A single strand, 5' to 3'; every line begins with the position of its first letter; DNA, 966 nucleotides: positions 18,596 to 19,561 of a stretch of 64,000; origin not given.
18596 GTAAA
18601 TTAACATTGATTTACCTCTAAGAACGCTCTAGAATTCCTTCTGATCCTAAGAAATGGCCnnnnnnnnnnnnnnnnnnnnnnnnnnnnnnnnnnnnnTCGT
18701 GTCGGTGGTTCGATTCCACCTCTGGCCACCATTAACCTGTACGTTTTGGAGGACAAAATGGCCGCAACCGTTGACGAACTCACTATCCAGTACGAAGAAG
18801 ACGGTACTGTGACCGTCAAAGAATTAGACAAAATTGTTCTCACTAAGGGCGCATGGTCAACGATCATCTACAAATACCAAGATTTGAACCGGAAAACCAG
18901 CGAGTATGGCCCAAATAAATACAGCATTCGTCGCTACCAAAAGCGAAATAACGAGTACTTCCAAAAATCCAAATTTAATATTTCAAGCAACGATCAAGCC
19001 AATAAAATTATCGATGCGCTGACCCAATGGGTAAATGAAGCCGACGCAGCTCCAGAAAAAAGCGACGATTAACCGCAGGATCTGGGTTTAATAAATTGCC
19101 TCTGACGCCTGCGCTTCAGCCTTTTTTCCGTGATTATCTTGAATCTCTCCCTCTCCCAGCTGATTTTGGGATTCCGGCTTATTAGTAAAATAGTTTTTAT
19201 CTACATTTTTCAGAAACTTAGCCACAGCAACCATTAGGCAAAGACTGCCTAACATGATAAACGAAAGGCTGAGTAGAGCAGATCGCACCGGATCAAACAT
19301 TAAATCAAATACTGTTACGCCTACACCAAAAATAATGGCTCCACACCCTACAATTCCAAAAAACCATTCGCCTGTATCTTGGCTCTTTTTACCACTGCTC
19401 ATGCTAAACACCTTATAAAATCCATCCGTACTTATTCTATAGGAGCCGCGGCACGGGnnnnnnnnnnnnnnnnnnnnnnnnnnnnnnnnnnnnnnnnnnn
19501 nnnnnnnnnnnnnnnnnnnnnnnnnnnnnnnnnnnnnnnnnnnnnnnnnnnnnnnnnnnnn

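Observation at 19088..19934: PAAR-like (DUF4150) protein plus small two-TM partner beside tRNA-Phe in a T4BSS organism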

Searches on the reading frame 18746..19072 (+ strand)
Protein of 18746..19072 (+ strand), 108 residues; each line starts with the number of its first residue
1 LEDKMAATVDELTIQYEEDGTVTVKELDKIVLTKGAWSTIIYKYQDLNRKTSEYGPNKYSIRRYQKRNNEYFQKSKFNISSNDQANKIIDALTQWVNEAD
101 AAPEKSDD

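Call 4: search_protein_families(library=pfam, proteins=[window:18746-19072:+], max_evalue=1)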
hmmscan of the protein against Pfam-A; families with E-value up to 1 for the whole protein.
window:18746-19072:+ (108 aa): 1 family
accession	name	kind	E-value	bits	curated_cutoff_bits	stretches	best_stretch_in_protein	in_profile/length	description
PF22930.1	PDXDC1-like_cen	-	0.19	12.3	25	1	38-98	2-57/117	PDXDC1-like central domain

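Call 5: search_protein_families(library=ncbifam, proteins=[window:18746-19072:+], max_evalue=1)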
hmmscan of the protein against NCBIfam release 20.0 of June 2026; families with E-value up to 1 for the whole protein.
window:18746-19072:+ (108 aa): 1 family
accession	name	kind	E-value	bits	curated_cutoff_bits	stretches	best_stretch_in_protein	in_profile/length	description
NF011279.0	PRK14687.1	equivalog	0.044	13.6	212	1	23-67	60-104/173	hypothetical protein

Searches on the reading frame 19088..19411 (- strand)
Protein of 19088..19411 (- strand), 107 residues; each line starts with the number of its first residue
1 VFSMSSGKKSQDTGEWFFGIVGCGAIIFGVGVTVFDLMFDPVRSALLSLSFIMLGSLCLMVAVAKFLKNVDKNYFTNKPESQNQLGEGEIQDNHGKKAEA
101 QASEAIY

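Call 4: search_protein_families(library=pfam, proteins=[window:19088-19411:-], max_evalue=1)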
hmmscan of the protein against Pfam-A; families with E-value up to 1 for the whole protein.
window:19088-19411:- (107 aa): 4 families
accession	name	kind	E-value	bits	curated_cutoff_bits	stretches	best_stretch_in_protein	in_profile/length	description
PF02656.20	DUF202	-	0.028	15.3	23.4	1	24-70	19-66/68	Domain of unknown function (DUF202)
PF01770.24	Folate_carrier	-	0.041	13.1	27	1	38-99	152-216/412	Reduced folate carrier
PF19529.4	DUF6057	-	0.11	11.8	29.8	1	18-77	159-218/569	Family of unknown function (DUF6057)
PF24003.1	DUF7319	-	0.13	12.1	27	1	9-65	112-172/205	Domain of unknown function (DUF7319)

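Call 5: search_protein_families(library=ncbifam, proteins=[window:19088-19411:-], max_evalue=1)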
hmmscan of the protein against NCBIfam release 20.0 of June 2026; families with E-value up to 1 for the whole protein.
window:19088-19411:- (107 aa): 1 family
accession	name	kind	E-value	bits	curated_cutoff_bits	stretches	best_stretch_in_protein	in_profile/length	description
TIGR00806.1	rfc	equivalog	0.042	12.6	227.4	1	45-94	180-229/511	reduced folate carrier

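Call 12: list_cluster_members(proteins=[P0001, window:19088-19411:-, window:18746-19072:+, window:17067-18449:-, window:57105-60122:-, window:21798-22574:-])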
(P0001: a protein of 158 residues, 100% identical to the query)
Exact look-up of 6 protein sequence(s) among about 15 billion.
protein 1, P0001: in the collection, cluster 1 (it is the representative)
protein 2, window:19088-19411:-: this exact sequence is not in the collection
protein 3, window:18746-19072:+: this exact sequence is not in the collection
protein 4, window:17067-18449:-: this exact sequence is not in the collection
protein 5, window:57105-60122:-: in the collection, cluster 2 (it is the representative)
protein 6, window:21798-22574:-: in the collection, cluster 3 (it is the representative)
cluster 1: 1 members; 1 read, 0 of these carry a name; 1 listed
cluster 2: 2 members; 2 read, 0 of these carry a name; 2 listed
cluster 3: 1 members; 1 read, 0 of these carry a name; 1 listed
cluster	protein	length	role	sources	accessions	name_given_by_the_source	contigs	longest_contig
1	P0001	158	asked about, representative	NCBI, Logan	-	-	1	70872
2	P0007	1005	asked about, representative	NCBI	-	-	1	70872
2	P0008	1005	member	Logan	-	-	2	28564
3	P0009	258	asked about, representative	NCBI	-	-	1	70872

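Call 50: search_protein_representatives(protein=window:19088-19402:-)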
Query: 104 residues. Proteins with E-value up to 0.001 (for the whole library): 15; up to 1e-10: 3; up to 1e-30: 1. The best 15 are listed.
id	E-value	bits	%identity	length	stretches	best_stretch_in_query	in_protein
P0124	1.3e-62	224.2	100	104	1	1-104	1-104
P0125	1.9e-14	69.7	60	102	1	8-70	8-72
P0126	1.8e-12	63.3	46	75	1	5-71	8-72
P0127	1.1e-09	54.4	46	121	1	12-72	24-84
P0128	2.8e-09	53.1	42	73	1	5-69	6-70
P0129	4.3e-09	52.5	42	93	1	12-76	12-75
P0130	7.8e-09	51.7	38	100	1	12-83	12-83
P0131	1.5e-08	50.7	45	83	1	4-70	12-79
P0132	2.5e-07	46.8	47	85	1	5-70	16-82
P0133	3.4e-07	46.4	30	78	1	10-73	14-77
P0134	7.1e-07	45.4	49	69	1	13-69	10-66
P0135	9.4e-07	45.0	35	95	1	11-75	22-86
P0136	4.4e-06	42.8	33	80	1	5-74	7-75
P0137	6.1e-06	42.4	37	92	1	21-74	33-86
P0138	1.8e-05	40.9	40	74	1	4-68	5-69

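Call 53: find_homologous_proteins(query=A3, max_evalue=0.001)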
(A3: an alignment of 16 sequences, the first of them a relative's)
Query A3 (16 sequences) (104 aa, profile of the alignment): 7 proteins with E <= 0.001 among 3535 candidates.
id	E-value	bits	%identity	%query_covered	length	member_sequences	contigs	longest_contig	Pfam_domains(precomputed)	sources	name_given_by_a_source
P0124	1.1e-26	110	100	100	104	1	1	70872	-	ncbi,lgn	-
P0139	1.8e-26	109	63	98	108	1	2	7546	-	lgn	-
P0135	1.4e-25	107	34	64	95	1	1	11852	-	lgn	-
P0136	3.3e-25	105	32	68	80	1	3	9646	-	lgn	-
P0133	5.3e-25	105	28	66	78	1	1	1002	-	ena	-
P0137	1.0e-24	104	40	48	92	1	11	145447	-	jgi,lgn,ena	-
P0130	3.8e-24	102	39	67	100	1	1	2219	-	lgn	-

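Call 54: find_encoding_contigs(protein=P0137, flank=8000, max_places=3)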
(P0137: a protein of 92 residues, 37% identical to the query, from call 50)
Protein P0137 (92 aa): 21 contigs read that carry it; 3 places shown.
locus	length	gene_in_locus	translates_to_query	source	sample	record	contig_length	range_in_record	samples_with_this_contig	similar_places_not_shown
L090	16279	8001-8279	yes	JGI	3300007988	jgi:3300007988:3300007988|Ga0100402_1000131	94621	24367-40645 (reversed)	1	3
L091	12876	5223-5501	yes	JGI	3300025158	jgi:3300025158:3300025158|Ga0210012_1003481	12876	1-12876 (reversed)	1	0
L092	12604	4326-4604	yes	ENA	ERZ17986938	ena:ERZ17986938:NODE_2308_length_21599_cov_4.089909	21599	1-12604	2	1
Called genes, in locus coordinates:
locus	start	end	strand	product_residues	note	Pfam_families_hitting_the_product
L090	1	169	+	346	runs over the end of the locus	PF00730:HhH-GPD, PF00633:HHH (weak), PF14815:NUDIX_4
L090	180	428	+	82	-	PF04362:Iron_traffic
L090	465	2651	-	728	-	-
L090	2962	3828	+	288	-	PF02517:Rce1-like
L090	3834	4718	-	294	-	-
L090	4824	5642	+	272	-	PF14819:QueF_N, PF14489:QueF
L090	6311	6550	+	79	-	PF01197:Ribosomal_L31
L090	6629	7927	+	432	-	PF03137:OATP (faint), PF07690:MFS_1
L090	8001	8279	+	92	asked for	-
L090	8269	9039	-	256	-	PF03372:Exo_endo_phos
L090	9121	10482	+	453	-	PF00209:SNF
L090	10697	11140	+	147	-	-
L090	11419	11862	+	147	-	-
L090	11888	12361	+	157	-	-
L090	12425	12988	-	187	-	-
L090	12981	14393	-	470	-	PF03951:Gln-synt_N, PF00120:Gln-synt_C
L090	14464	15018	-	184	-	-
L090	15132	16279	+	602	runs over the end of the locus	PF00009:GTP_EFTU, PF01926:MMR_HSR1 (weak), PF22042:EF-G_D2 (weak), PF03144:GTP_EFTU_D2, PF00679:EFG_C, PF21018:BipA_C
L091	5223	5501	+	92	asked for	-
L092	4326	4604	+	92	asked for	-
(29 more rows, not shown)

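Call 55: find_encoding_contigs(protein=P0135, flank=8000, max_places=2)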
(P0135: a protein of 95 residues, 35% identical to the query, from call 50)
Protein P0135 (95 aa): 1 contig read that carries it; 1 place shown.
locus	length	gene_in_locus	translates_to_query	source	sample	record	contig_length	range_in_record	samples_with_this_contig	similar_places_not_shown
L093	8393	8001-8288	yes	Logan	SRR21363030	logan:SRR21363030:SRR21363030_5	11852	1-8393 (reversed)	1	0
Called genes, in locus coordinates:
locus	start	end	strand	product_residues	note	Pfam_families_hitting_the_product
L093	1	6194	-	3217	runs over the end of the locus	?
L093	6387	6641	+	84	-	PF01197:Ribosomal_L31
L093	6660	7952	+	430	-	PF07690:MFS_1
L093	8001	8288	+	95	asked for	-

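Call 56: find_encoding_contigs(protein=P0136, flank=8000, max_places=2)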
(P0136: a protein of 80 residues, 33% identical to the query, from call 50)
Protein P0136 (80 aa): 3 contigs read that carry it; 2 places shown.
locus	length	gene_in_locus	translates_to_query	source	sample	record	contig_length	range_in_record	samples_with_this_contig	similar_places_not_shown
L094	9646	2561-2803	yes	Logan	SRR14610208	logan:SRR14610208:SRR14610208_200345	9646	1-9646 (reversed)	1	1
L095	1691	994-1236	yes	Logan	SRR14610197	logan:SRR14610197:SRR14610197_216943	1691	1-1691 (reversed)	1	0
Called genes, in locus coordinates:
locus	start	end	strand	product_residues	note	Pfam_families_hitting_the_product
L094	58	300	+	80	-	PF01197:Ribosomal_L31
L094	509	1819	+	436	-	PF07690:MFS_1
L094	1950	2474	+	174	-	PF13665:Tox-PAAR-like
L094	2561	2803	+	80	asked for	-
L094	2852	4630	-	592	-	-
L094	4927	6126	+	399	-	-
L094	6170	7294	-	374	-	PF13406:SLT_2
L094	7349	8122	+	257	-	PF13635:DUF4143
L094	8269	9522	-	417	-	PF13173:AAA_14, PF13635:DUF4143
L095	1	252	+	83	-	?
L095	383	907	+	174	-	PF13665:Tox-PAAR-like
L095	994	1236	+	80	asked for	-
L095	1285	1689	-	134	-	?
